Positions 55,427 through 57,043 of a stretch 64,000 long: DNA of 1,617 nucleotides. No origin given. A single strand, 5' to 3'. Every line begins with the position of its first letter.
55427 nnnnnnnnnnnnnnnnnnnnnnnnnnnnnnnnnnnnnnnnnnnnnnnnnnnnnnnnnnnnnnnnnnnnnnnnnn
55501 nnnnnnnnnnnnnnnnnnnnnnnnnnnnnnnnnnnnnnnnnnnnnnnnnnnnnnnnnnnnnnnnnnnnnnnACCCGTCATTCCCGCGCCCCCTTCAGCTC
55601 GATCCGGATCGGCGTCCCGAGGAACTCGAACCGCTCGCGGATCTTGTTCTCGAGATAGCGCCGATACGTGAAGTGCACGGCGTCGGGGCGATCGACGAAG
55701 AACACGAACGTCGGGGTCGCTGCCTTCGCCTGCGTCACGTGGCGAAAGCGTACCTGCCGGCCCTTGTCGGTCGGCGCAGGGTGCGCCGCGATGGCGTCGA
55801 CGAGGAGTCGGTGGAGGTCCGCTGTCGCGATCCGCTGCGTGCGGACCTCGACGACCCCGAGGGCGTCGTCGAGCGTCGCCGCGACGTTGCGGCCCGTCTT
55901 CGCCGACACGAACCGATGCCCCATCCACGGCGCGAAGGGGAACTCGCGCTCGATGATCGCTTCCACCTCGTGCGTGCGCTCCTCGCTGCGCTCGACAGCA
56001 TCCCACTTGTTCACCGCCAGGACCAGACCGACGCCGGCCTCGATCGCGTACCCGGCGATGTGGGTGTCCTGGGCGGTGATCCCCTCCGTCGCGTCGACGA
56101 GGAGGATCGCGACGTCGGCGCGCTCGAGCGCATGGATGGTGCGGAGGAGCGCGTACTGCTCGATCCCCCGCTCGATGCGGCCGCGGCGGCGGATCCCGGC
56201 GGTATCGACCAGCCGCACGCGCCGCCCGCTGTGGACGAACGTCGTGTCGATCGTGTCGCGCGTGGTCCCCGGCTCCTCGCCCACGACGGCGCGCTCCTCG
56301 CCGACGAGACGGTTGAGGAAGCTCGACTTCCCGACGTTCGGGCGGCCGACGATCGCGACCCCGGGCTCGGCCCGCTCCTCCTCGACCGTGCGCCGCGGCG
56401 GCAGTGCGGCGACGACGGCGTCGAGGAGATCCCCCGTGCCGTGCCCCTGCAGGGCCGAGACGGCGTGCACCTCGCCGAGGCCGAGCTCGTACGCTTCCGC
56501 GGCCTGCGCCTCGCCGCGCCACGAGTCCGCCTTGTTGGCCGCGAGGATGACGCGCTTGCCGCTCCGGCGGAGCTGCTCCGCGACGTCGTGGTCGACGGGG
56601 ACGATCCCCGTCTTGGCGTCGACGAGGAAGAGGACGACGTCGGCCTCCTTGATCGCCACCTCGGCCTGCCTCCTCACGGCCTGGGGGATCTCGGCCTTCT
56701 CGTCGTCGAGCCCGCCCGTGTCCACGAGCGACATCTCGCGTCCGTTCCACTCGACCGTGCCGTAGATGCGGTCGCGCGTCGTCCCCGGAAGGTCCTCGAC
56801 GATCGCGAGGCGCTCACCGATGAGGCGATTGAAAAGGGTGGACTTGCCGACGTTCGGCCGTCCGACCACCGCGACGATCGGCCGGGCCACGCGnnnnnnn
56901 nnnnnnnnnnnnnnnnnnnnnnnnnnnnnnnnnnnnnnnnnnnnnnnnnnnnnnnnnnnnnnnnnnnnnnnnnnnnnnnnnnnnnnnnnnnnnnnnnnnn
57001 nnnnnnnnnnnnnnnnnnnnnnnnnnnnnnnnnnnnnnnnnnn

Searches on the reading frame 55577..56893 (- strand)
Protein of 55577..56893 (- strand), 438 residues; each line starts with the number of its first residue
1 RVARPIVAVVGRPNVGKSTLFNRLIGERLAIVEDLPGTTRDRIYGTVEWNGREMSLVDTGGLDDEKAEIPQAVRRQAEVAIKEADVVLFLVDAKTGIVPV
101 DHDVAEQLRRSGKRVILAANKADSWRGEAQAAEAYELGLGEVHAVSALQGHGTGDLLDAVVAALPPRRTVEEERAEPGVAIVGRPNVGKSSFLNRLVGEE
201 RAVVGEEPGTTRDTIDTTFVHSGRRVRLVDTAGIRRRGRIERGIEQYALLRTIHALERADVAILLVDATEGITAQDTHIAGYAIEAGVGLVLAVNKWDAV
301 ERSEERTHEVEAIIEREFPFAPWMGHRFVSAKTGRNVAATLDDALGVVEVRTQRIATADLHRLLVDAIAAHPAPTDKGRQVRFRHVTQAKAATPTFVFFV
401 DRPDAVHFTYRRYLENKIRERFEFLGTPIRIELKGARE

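Call 74: search_protein_families(library=pfam, proteins=[window:55577-56893:-])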
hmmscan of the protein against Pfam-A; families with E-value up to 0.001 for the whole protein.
window:55577-56893:- (438 aa): 12 families
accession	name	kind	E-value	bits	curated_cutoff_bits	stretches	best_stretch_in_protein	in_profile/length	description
PF01926.29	MMR_HSR1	-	1.6e-61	205.8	21.9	2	7-121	2-113/113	50S ribosome-binding GTPase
PF14714.11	KH_dom-like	-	1.5e-29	102.5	27.3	1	354-434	1-81/81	KH-domain-like of EngA bacterial GTPase enzymes, C-terminal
PF02421.24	FeoB_N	-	3.6e-28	98.5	27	2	7-159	3-155/156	Ferrous iron transport protein B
PF00009.33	GTP_EFTU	-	3.9e-25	89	26.5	2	207-342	52-180/188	Elongation factor Tu GTP binding domain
PF00350.29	Dynamin_N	-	1e-17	65.1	27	1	179-212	1-34/168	Dynamin family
PF04548.22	AIG1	-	6.5e-10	39.1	27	1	8-110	4-109/212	AIG1 family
PF03193.22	RsgA_GTPase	-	4.2e-09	36.9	30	0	175-236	105-170/174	RsgA GTPase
PF00071.28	Ras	-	2.5e-07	30.8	21.6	0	7-125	2-117/162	Ras family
PF08477.19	Roc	-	7.2e-06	26.7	27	0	179-216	2-38/119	Ras of Complex, Roc, domain of DAPkinase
PF00005.33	ABC_tran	-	6.4e-05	24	25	0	6-84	13-79/137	ABC transporter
PF13401.12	AAA_22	-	0.00051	20.8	27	0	4-28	5-29/130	AAA domain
PF09439.16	SRPRB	-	0.0006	19.7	25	0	4-94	3-83/178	Signal recognition particle receptor beta subunit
